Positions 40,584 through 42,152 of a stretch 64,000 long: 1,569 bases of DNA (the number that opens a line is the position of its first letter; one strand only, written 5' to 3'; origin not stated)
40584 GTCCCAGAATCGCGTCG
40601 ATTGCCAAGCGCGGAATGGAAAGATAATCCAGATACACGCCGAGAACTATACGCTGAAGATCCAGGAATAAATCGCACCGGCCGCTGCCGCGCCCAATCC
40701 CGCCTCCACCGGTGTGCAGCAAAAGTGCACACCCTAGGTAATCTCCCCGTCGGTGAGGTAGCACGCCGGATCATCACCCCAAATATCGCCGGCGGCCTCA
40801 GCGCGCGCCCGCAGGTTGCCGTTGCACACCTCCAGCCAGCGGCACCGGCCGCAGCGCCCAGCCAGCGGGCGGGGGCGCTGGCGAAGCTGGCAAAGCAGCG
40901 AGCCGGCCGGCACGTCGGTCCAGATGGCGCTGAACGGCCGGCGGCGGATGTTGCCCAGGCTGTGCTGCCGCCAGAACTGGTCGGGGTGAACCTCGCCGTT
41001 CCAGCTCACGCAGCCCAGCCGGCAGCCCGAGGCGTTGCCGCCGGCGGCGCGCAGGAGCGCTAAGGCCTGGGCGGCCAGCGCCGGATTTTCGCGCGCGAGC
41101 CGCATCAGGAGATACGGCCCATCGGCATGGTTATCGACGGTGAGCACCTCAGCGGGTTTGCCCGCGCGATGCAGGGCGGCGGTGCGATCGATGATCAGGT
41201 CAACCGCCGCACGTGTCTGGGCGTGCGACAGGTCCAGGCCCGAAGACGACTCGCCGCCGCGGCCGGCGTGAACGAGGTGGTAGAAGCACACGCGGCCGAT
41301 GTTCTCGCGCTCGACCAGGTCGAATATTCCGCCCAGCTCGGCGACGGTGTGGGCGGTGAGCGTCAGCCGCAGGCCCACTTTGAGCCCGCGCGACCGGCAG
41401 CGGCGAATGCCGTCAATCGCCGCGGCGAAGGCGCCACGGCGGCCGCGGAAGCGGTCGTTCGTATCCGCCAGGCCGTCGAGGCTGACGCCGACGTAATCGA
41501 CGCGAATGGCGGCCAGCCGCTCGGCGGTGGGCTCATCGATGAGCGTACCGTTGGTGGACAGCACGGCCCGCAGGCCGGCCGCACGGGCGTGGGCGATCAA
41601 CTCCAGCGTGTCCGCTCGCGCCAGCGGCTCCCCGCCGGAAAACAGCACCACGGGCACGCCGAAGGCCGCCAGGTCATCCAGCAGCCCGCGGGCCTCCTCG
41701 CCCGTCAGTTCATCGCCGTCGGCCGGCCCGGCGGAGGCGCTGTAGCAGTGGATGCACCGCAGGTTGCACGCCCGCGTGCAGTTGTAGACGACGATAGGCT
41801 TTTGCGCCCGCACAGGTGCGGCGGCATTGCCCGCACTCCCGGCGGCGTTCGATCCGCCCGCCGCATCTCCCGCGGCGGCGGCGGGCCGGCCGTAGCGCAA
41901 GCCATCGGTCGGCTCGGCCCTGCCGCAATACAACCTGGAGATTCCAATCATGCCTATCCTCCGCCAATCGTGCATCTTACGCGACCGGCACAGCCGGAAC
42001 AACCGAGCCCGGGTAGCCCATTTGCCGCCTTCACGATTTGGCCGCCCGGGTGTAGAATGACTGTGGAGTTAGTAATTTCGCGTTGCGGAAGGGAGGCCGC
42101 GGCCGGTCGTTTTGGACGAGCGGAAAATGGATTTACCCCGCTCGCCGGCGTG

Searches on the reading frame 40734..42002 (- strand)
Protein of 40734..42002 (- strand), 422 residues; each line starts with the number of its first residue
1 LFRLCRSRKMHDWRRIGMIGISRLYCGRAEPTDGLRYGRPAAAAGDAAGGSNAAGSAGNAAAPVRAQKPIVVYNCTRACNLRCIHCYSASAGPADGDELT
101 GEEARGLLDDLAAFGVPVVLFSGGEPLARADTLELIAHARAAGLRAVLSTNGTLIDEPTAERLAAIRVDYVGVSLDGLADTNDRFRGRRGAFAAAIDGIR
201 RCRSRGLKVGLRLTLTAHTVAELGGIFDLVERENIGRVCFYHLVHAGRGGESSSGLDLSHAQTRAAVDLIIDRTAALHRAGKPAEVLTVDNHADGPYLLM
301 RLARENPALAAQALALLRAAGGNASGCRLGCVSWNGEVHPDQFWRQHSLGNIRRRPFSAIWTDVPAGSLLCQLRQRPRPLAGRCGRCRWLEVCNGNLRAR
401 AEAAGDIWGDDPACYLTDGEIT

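Call 3: search_protein_families(library=pfam, proteins=[window:40734-42002:-], max_evalue=0.01)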
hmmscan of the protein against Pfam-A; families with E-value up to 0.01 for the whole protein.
window:40734-42002:- (422 aa): 3 families
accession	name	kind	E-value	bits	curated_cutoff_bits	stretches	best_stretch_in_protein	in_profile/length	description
PF04055.27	Radical_SAM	-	2.4e-27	96.6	29.5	1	73-215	1-151/166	Radical SAM superfamily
PF13353.11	Fer4_12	-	2.5e-07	31.5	22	1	77-180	13-118/137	4Fe-4S single cluster domain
PF13186.11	SPASM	-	1.7e-05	25.4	21.5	1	332-387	10-66/67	Iron-sulfur cluster-binding domain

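Call 4: search_protein_families(library=ncbifam, proteins=[window:40734-42002:-], max_evalue=0.01)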
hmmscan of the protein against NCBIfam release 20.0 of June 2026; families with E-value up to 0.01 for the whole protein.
window:40734-42002:- (422 aa): 76 families (the best 25 are shown)
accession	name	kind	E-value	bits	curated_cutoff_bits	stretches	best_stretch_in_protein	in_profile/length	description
TIGR04546.1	rSAM_ahbC_deAc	equivalog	5.9e-157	522.4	650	1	19-421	1-390/390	12,18-didecarboxysiroheme deacetylase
TIGR04054.1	rSAM_NirJ1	equivalog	5.1e-139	463.2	650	1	54-421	21-387/387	putative heme d1 biosynthesis radical SAM protein NirJ1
TIGR04051.1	rSAM_NirJ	equivalog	1.1e-119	399.6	515.45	1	68-421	1-353/354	heme d1 biosynthesis radical SAM protein NirJ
TIGR04347.1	pseudo_SAM_Halo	equivalog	9.8e-116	387.2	525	1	19-421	1-390/390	TIGR04347 family pseudo-SAM/SPASM protein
TIGR04545.1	rSAM_ahbD_hemeb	equivalog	7.5e-56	190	500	1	71-415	2-336/339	heme b synthase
TIGR04053.2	TIGR04053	equivalog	3.8e-51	174.4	395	1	67-415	5-363/366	TIGR04053 family radical SAM/SPASM domain-containing protein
TIGR04055.1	rSAM_NirJ2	equivalog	4.6e-51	174.3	500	1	70-415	1-323/326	putative heme d1 biosynthesis radical SAM protein NirJ2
TIGR03962.1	mycofact_rSAM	equivalog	2e-34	119.3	265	1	71-417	14-334/339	mycofactocin radical SAM maturase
NF045574.1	sacti_mat_StsB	exception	2.4e-30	105.8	625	1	70-252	97-278/466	StsB family radical SAM/SPASM domain sactipeptide maturase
TIGR04303.1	GeoRSP_rSAM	equivalog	4.5e-30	105.3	400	1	73-415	9-325/325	GeoRSP system radical SAM/SPASM protein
TIGR04250.1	SCM_rSAM_ScmE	equivalog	4.5e-30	104.7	400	1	74-401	8-331/358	SynChlorMet cassette radical SAM/SPASM protein ScmE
NF050035.1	rSAM_WgK_link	exception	2.1e-29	102.7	650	2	68-254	7-195/367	radical SAM/SPASM peptide maturase WgkB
TIGR03913.1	rad_SAM_trio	equivalog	1.6e-23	82.8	591.75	1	71-230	21-179/477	GDL motif peptide-associated radical SAM/SPASM maturase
TIGR04251.1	SCM_rSAM_ScmF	equivalog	2.7e-23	83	400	1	73-400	8-324/353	SynChlorMet cassette radical SAM/SPASM protein ScmF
TIGR04103.1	rSAM_nif11_3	equivalog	3.3e-23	81.9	725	1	71-415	7-343/412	nif11-class peptide radical SAM maturase 3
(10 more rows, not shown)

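Call 7: find_related_loci(query=window:40734-41951:-, collection=genome_contigs, flank=10000)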
Query window:40734-41951:- (405 aa) in genome_contigs; peptide patterns used: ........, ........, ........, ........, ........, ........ (x = any residue, [..] = any of these).
568 stretches matched a pattern; 283 encode a relative of the query (tblastn E <= 1e-3); the best 80 are kept; 80 distinct loci.
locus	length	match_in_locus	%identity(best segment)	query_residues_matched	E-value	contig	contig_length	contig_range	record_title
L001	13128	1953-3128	61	1-405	1e-157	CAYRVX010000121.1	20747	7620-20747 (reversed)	MAG TPA_asm: uncultured Planctomycetaceae bacterium isolate SRP068000_co1_610 genome assembly, contig: NODE_3472_length_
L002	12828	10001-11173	59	1-404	2e-155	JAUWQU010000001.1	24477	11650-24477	MAG: Phycisphaerae bacterium isolate CSMAG_2510 CSMAG_2510_k141_1014406_length_24477_cov_11.0000, whole genome shotgun s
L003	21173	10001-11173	60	1-404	2e-153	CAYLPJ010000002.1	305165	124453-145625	MAG TPA_asm: uncultured Planctomycetaceae bacterium isolate SRP141376_co2_254 genome assembly, contig: NODE_30_length_30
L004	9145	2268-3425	62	1-404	4e-152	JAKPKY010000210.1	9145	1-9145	MAG: Planctomycetota bacterium isolate JPAS_maxbin.168 k141_1044147, whole genome shotgun sequence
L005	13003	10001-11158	62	1-404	3e-151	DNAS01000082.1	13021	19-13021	MAG TPA_asm: Phycisphaerales bacterium isolate UBA12270 contig_9319, whole genome shotgun sequence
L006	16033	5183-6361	59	1-405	2e-150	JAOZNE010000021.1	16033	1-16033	MAG: Phycisphaerae bacterium isolate GMC4.concoct.128 GMC4_4125_length_16033_cov_11.085305, whole genome shotgun sequenc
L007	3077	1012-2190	59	1-404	3e-157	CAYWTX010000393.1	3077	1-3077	MAG TPA_asm: uncultured Planctomycetaceae bacterium isolate binchicken_co255_29 genome assembly, contig: k141_3286096, w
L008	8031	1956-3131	57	1-405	1e-148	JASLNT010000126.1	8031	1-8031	MAG: Phycisphaerae bacterium isolate Arabian11_MAG_18 c_000002443465, whole genome shotgun sequence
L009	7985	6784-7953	55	1-404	2e-148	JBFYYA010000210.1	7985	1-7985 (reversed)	MAG: Syntrophaceae bacterium isolate PPR_0396 PPR_0396.fa_k121_556301, whole genome shotgun sequence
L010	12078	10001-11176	57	1-405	2e-148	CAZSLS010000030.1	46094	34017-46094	MAG TPA_asm: uncultured Planctomycetaceae bacterium isolate SRP260945_co1_237 genome assembly, contig: NODE_1024_length_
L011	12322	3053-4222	55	1-404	3e-148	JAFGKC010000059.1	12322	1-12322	MAG: Syntrophaceae bacterium isolate Zod_Metabat.309 k87_3514652, whole genome shotgun sequence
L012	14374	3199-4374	57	1-405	4e-148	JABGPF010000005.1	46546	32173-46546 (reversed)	MAG: Phycisphaerales bacterium isolate co234_bin25 NODE_1584_length_46546_cov_5.599406, whole genome shotgun sequence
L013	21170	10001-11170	54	1-404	6e-148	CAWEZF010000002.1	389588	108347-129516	MAG: uncultured delta proteobacterium isolate MFD04716.bin.2.259 genome assembly, contig: contig_11099, whole genome sho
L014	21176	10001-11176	57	1-405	5e-148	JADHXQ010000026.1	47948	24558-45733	MAG: Phycisphaerae bacterium isolate BS750m-G57 BS-750m-C571, whole genome shotgun sequence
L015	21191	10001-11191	54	1-405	9e-148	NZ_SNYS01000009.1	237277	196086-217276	Methanimicrococcus blatticola strain DSM 13328 Ga0215689_105, whole genome shotgun sequence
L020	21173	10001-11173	59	1-404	3e-146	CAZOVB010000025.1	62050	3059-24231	MAG TPA_asm: uncultured Planctomycetaceae bacterium isolate SRP332253_co1_228 genome assembly, contig: NODE_470_length_6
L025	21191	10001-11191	53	1-405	2e-145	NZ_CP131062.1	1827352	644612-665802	Methanimicrococcus stummii strain Es2 chromosome, complete genome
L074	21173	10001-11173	55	1-404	4e-140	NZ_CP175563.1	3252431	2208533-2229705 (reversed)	Syntrophus buswellii strain DM-2 chromosome, complete genome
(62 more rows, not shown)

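Call 19: search_protein_families(library=ncbifam, proteins=[L001:1953-3128:+, L025:10001-11191:+, L074:10001-11173:+], max_evalue=1e-10)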
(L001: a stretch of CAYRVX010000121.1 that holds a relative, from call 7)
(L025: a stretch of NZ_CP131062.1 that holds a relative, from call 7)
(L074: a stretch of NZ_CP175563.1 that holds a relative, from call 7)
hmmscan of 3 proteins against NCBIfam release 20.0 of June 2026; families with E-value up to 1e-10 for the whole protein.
L001:1953-3128:+ (392 aa): 49 families (the best 25 are shown)
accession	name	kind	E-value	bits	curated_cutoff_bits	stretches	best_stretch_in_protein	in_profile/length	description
TIGR04546.1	rSAM_ahbC_deAc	equivalog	4.5e-199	661.1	650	1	2-391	1-390/390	12,18-didecarboxysiroheme deacetylase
TIGR04054.1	rSAM_NirJ1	equivalog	1.6e-161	537.3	650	1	2-391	1-387/387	putative heme d1 biosynthesis radical SAM protein NirJ1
TIGR04347.1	pseudo_SAM_Halo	equivalog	1.4e-129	432.8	525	1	2-391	1-390/390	TIGR04347 family pseudo-SAM/SPASM protein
TIGR04051.1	rSAM_NirJ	equivalog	2e-121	405.3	515.45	1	39-391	1-353/354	heme d1 biosynthesis radical SAM protein NirJ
TIGR04545.1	rSAM_ahbD_hemeb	equivalog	1.8e-67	228.2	500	1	42-385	2-336/339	heme b synthase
TIGR04053.2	TIGR04053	equivalog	3.9e-66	223.8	395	1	37-385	4-363/366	TIGR04053 family radical SAM/SPASM domain-containing protein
TIGR04055.1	rSAM_NirJ2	equivalog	1.4e-61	208.9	500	1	41-385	1-323/326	putative heme d1 biosynthesis radical SAM protein NirJ2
TIGR04303.1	GeoRSP_rSAM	equivalog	9.1e-38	130.6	400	1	42-385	7-325/325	GeoRSP system radical SAM/SPASM protein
TIGR03962.1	mycofact_rSAM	equivalog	6e-35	121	265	1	41-387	13-334/339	mycofactocin radical SAM maturase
NF045574.1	sacti_mat_StsB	exception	9.9e-35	120.2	625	1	36-221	92-276/466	StsB family radical SAM/SPASM domain sactipeptide maturase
NF050035.1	rSAM_WgK_link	exception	2.6e-31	108.9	650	1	40-221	8-191/367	radical SAM/SPASM peptide maturase WgkB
TIGR02109.1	PQQ_syn_pqqE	equivalog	3.3e-31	108.5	381.35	1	43-266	10-234/358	pyrroloquinoline quinone biosynthesis protein PqqE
TIGR03913.1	rad_SAM_trio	equivalog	6.2e-31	107.3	591.75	1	42-385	21-353/477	GDL motif peptide-associated radical SAM/SPASM maturase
TIGR04103.1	rSAM_nif11_3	equivalog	1e-30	106.7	725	1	42-385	7-343/412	nif11-class peptide radical SAM maturase 3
TIGR04250.1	SCM_rSAM_ScmE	equivalog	1.6e-30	106.3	400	1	45-377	8-338/358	SynChlorMet cassette radical SAM/SPASM protein ScmE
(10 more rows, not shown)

L025:10001-11191:+ (397 aa): 53 families (the best 25 are shown)
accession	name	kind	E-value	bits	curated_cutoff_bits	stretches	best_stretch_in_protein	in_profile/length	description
TIGR04546.1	rSAM_ahbC_deAc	equivalog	1.7e-220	731.7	650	1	2-396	1-390/390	12,18-didecarboxysiroheme deacetylase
TIGR04054.1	rSAM_NirJ1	equivalog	7.3e-170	564.7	650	1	2-396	1-387/387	putative heme d1 biosynthesis radical SAM protein NirJ1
TIGR04347.1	pseudo_SAM_Halo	equivalog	9.5e-136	453.1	525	1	2-396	1-390/390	TIGR04347 family pseudo-SAM/SPASM protein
TIGR04051.1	rSAM_NirJ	equivalog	3.4e-121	404.5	515.45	1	39-396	1-353/354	heme d1 biosynthesis radical SAM protein NirJ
TIGR04545.1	rSAM_ahbD_hemeb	equivalog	7.6e-66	222.8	500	1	42-391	2-337/339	heme b synthase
TIGR04055.1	rSAM_NirJ2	equivalog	2.5e-63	214.6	500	1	41-392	1-325/326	putative heme d1 biosynthesis radical SAM protein NirJ2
TIGR04053.2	TIGR04053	equivalog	1.1e-62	212.4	395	1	38-391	5-364/366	TIGR04053 family radical SAM/SPASM domain-containing protein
TIGR04303.1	GeoRSP_rSAM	equivalog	4.4e-39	134.9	400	1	42-390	7-325/325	GeoRSP system radical SAM/SPASM protein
NF050035.1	rSAM_WgK_link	exception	1.7e-36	126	650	1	40-395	8-367/367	radical SAM/SPASM peptide maturase WgkB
TIGR03962.1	mycofact_rSAM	equivalog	8.3e-35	120.5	265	1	41-245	13-215/339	mycofactocin radical SAM maturase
TIGR04103.1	rSAM_nif11_3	equivalog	4.2e-32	111.3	725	1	42-391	7-344/412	nif11-class peptide radical SAM maturase 3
NF045574.1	sacti_mat_StsB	exception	9e-32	110.5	625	1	35-224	91-277/466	StsB family radical SAM/SPASM domain sactipeptide maturase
TIGR04250.1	SCM_rSAM_ScmE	equivalog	3.7e-30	105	400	1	45-385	8-341/358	SynChlorMet cassette radical SAM/SPASM protein ScmE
TIGR04133.1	rSAM_w_lipo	hypoth_equivalog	4.5e-30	104.8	425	1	40-246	24-232/350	TIGR04133 family radical SAM/SPASM protein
TIGR03913.1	rad_SAM_trio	equivalog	5.8e-30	104.1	591.75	1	42-202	21-178/477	GDL motif peptide-associated radical SAM/SPASM maturase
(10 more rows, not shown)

L074:10001-11173:+ (391 aa): 53 families (the best 25 are shown)
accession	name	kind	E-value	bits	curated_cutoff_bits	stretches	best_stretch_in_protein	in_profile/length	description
TIGR04546.1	rSAM_ahbC_deAc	equivalog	3.4e-231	766.9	650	1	2-391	1-390/390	12,18-didecarboxysiroheme deacetylase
TIGR04054.1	rSAM_NirJ1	equivalog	3.4e-166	552.6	650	1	2-391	1-387/387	putative heme d1 biosynthesis radical SAM protein NirJ1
TIGR04347.1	pseudo_SAM_Halo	equivalog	1.7e-135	452.2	525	1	2-391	1-390/390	TIGR04347 family pseudo-SAM/SPASM protein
TIGR04051.1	rSAM_NirJ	equivalog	8.4e-124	413.1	515.45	1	39-391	1-353/354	heme d1 biosynthesis radical SAM protein NirJ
TIGR04545.1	rSAM_ahbD_hemeb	equivalog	1e-73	248.7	500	1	42-385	2-336/339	heme b synthase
TIGR04053.2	TIGR04053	equivalog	4.1e-69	233.6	395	1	38-385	5-363/366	TIGR04053 family radical SAM/SPASM domain-containing protein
TIGR04055.1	rSAM_NirJ2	equivalog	7.4e-61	206.5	500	1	41-245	1-205/326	putative heme d1 biosynthesis radical SAM protein NirJ2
TIGR04303.1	GeoRSP_rSAM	equivalog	7.2e-46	157.2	400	1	42-385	7-325/325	GeoRSP system radical SAM/SPASM protein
TIGR03962.1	mycofact_rSAM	equivalog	1.8e-35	122.7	265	1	41-388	13-335/339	mycofactocin radical SAM maturase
TIGR04250.1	SCM_rSAM_ScmE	equivalog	1e-34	120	400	1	45-384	8-345/358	SynChlorMet cassette radical SAM/SPASM protein ScmE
NF045574.1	sacti_mat_StsB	exception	1.8e-32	112.8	625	1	35-220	91-275/466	StsB family radical SAM/SPASM domain sactipeptide maturase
TIGR02109.1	PQQ_syn_pqqE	equivalog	6.3e-32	110.9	381.35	1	42-220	9-188/358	pyrroloquinoline quinone biosynthesis protein PqqE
TIGR04103.1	rSAM_nif11_3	equivalog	5.3e-31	107.6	725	1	42-201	7-165/412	nif11-class peptide radical SAM maturase 3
NF050035.1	rSAM_WgK_link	exception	1.1e-30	106.9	650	1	42-219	11-189/367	radical SAM/SPASM peptide maturase WgkB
TIGR03913.1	rad_SAM_trio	equivalog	1.2e-30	106.4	591.75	1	42-373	21-342/477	GDL motif peptide-associated radical SAM/SPASM maturase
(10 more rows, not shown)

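Call 36: search_solved_structures(query=window:40734-41951:-, max_evalue=1e-10)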
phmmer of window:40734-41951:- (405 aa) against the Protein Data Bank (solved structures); distinct sequences matched with E-value up to 1e-10: 3.
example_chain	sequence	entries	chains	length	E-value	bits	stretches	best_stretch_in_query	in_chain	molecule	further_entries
6efn_A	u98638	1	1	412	1.4e-15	60.3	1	56-243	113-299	Sporulation killing factor maturation protein SkfB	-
7vob_C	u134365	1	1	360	1.5e-11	47.1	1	56-206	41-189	Cytosylglucuronate decarboxylase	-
7voc_C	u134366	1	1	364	1.5e-11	47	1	56-206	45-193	Cytosylglucuronate decarboxylase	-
